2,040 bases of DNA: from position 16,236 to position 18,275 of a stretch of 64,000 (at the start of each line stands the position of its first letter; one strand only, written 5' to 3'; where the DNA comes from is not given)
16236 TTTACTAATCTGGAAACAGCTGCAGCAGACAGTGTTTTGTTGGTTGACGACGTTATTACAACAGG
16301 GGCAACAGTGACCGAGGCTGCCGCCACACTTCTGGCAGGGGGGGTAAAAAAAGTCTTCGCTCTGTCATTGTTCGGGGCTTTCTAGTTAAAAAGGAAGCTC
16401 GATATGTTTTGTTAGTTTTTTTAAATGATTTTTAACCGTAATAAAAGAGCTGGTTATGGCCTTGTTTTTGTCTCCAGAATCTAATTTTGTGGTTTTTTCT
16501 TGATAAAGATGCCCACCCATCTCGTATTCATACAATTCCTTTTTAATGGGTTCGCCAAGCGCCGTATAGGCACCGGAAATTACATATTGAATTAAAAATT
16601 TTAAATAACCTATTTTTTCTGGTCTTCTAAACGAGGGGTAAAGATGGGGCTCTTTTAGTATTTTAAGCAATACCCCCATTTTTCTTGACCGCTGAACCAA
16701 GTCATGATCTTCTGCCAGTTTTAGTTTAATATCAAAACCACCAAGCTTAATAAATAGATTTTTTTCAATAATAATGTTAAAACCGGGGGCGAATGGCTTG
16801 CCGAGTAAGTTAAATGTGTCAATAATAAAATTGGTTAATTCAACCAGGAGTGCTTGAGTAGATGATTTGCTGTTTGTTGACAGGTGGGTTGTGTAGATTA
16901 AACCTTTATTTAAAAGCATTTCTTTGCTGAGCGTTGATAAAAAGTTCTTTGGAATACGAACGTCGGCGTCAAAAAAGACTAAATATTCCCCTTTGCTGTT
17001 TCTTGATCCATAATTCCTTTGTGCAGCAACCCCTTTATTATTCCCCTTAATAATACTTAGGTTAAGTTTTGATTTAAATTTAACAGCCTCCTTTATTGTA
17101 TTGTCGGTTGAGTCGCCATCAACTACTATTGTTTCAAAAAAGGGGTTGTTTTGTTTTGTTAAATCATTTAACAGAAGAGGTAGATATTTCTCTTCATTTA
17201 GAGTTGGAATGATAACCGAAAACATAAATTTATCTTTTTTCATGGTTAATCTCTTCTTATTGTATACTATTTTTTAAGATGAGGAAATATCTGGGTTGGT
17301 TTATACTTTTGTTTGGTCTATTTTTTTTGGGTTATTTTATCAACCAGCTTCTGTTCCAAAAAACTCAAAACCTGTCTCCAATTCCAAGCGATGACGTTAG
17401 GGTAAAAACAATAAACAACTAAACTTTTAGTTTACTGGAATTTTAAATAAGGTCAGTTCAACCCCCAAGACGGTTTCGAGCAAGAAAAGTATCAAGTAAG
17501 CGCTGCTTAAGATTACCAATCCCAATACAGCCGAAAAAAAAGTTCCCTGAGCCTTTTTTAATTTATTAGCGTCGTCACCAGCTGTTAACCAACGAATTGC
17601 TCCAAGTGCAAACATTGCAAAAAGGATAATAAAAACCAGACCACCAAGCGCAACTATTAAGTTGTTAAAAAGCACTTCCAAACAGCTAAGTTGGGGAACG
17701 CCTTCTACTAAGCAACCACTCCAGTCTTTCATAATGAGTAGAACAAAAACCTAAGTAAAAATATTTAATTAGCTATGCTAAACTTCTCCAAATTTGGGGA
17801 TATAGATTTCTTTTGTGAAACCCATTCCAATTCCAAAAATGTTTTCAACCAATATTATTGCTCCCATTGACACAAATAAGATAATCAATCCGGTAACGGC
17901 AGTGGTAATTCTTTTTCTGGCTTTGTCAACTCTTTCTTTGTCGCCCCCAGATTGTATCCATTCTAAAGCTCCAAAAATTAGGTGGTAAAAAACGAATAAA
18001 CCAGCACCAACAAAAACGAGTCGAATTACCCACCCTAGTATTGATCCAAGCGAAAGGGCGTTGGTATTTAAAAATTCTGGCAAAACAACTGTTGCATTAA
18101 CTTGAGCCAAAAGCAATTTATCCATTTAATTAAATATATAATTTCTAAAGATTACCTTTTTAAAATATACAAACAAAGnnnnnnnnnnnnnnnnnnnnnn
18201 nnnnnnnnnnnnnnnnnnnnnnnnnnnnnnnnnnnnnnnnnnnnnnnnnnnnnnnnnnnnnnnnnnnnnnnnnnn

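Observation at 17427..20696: Five-gene membrane operon ending in two VirB2/TrbC-like pilin paralogs, with no secretion ATPase nearby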

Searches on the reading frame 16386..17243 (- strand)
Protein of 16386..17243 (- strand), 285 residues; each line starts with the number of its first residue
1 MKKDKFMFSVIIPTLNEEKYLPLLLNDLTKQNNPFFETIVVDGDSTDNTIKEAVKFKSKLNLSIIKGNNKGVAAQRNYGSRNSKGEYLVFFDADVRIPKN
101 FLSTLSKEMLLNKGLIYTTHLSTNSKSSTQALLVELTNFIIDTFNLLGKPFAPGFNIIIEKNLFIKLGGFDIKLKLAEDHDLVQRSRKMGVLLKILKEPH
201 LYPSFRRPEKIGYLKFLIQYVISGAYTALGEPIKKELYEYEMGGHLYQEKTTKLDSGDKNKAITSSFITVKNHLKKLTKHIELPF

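Call 3: search_protein_families(library=pfam, proteins=[window:16386-17243:-], max_evalue=1)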
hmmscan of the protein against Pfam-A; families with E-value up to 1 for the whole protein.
window:16386-17243:- (285 aa): 6 families
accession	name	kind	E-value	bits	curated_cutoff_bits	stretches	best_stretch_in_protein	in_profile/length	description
PF00535.33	Glycos_transf_2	-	2.5e-25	89.8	23.3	1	9-167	1-167/168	Glycosyl transferase family 2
PF10111.15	Glyco_tranf_2_2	-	3.8e-14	53.3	27.3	1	9-189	1-202/276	Glycosyltransferase like family 2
PF13506.12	Glyco_transf_21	-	2.6e-10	40.5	21.7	1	81-206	27-157/174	Glycosyl transferase family 21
PF13641.12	Glyco_tranf_2_3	-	8.7e-05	23.1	27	1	8-198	3-206/230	Glycosyltransferase like family 2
PF13632.12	Glyco_trans_2_3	-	0.038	14.2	27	1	88-190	2-110/198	Glycosyl transferase family group 2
PF17490.7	Tnp_22_dsRBD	-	0.18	12.4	22.2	0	183-214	4-35/65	L1 transposable element dsRBD-like domain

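Call 4: search_protein_families(library=ncbifam, proteins=[window:16386-17243:-], max_evalue=1)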
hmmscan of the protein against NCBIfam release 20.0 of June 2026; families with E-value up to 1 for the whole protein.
window:16386-17243:- (285 aa): 25 families
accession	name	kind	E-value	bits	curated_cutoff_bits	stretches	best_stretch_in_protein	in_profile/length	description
TIGR04283.1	glyco_like_mftF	equivalog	3.8e-31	108.4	182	1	9-233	2-214/221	TIGR04283 family arsenosugar biosynthesis glycosyltransferase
NF041875.1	EPS_EpsD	equivalog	1.7e-22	80.3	370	1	9-194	2-197/325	exopolysaccharide biosynthesis glycosyltransferase EpsD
TIGR03965.1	mycofact_glyco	equivalog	2.1e-18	66.4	280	2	9-108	77-178/467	mycofactocin biosynthesis glycosyltransferase MftF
NF007482.0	PRK10073.1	equivalog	3.3e-16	59.2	423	1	1-106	1-107/334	glycosyltransferase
NF038299.1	EPS_HpsN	equivalog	7.8e-14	51.4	425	1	8-109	3-106/317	hormogonium polysaccharide biosynthesis glycosyltransferase HpsN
TIGR03937.1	PgaC_IcaA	equivalog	1.5e-10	40.6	422.3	1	5-112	44-153/407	poly-beta-1,6-N-acetyl-D-glucosamine synthase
NF038302.1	EPS_HpsE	equivalog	2.8e-10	39.7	300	1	8-101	3-103/307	hormogonium polysaccharide biosynthesis glycosyltransferase HpsE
NF047683.1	TeichurnBiosyTuaG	equivalog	3e-10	40.2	400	1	1-101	1-103/252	teichuronic acid biosynthesis protein TuaG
NF050050.1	ProtGlycPglI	equivalog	7.3e-08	32.1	500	1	8-109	4-108/306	GalNAc(5)-diNAcBac-PP-undecaprenol beta-1,3-glucosyltransferase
TIGR01556.1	rhamnosyltran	subfamily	1.7e-07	30.7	200.55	1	23-114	12-103/281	rhamnosyltransferase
TIGR04182.1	glyco_TIGR04182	equivalog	3.4e-07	29.9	325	1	9-95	3-83/293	S-layer glycoprotein N-glycosyltransferase AglJ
NF010496.0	PRK13915.1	equivalog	5.4e-07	29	262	1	3-116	28-149/307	glucosyl-3-phosphoglycerate synthase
NF045692.1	OglycostaseCruG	equivalog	1e-06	28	600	1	8-56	43-91/386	2'-O-glycosyltransferase CruG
TIGR04009.1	wcaE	equivalog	5.7e-06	25.8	369.2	1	25-93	23-91/248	colanic acid biosynthesis glycosyltransferase WcaE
NF007453.0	PRK10018.1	equivalog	1.2e-05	25.2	382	1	1-185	1-188/280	colanic acid biosynthesis glycosyltransferase WcaA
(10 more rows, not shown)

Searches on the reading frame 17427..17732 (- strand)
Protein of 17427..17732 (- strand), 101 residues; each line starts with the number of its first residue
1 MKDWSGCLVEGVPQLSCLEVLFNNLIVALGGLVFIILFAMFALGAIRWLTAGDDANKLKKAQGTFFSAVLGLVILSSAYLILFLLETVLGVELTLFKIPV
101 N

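Call 3: search_protein_families(library=pfam, proteins=[window:17427-17732:-], max_evalue=1)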
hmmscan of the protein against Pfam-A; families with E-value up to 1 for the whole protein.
window:17427-17732:- (101 aa): 2 families
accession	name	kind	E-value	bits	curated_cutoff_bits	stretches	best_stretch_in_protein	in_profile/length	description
PF18895.5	T4SS_pilin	-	2.6e-07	31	26.6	1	19-82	6-68/71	Type IV secretion system pilin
PF06638.16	Strabismus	-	0.81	8.7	25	1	14-86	82-152/503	Strabismus protein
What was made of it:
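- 17427..17732 (-): 101-aa VirB2-like pilin paralog P2 (PF18895 family). PF18895 at 31.0 bits, above the cut-off of 26.6 (call 3).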

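Call 4: search_protein_families(library=ncbifam, proteins=[window:17427-17732:-], max_evalue=1)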
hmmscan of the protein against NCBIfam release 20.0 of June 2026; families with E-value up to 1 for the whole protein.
window:17427-17732:- (101 aa): 1 family
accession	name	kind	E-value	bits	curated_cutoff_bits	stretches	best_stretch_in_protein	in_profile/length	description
NF033218.1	anchor_AmaP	equivalog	0.67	9.7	55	1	22-83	4-67/166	alkaline shock response membrane anchor protein AmaP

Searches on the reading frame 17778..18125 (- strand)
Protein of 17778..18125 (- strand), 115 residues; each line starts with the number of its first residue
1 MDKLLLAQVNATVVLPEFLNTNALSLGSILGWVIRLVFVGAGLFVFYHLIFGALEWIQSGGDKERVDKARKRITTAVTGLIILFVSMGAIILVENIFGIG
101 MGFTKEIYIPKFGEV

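Call 3: search_protein_families(library=pfam, proteins=[window:17778-18125:-], max_evalue=1)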
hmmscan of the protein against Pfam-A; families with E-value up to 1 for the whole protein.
window:17778-18125:- (115 aa): 4 families
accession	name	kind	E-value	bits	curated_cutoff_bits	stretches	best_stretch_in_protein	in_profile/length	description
PF18895.5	T4SS_pilin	-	0.00015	22.2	26.6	1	36-85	16-63/71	Type IV secretion system pilin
PF19762.4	DUF6249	-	0.0014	19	33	1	14-92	42-99/104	Domain of unknown function (DUF6249)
PF19865.4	DUF6338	-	0.034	14.1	26.5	1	30-93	37-102/205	Family of unknown function (DUF6338)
PF13239.11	2TM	-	0.24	12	24.8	1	9-58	23-71/79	2TM domain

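Call 4: search_protein_families(library=ncbifam, proteins=[window:17778-18125:-], max_evalue=1)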
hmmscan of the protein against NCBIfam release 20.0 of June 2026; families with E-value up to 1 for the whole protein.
window:17778-18125:- (115 aa): 2 families
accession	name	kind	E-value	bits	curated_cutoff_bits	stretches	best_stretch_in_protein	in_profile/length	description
NF045610.1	acin_4_helix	equivalog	0.0069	16.4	50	1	8-98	16-106/131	putative four-helix membrane protein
NF045849.1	ICE_MMCAP2_0565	equivalog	0.015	15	40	1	36-96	16-79/80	Mbov_0395 family pilin-like conjugal transfer protein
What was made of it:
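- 17778..18125 (-): 115-aa VirB2-like pilin paralog P1 (PF18895 family): a two-TM hairpin with a basic loop. Weak NCBIfam hit to a Mycoplasma ICE pilin-like family, E 0.015 (call 4).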
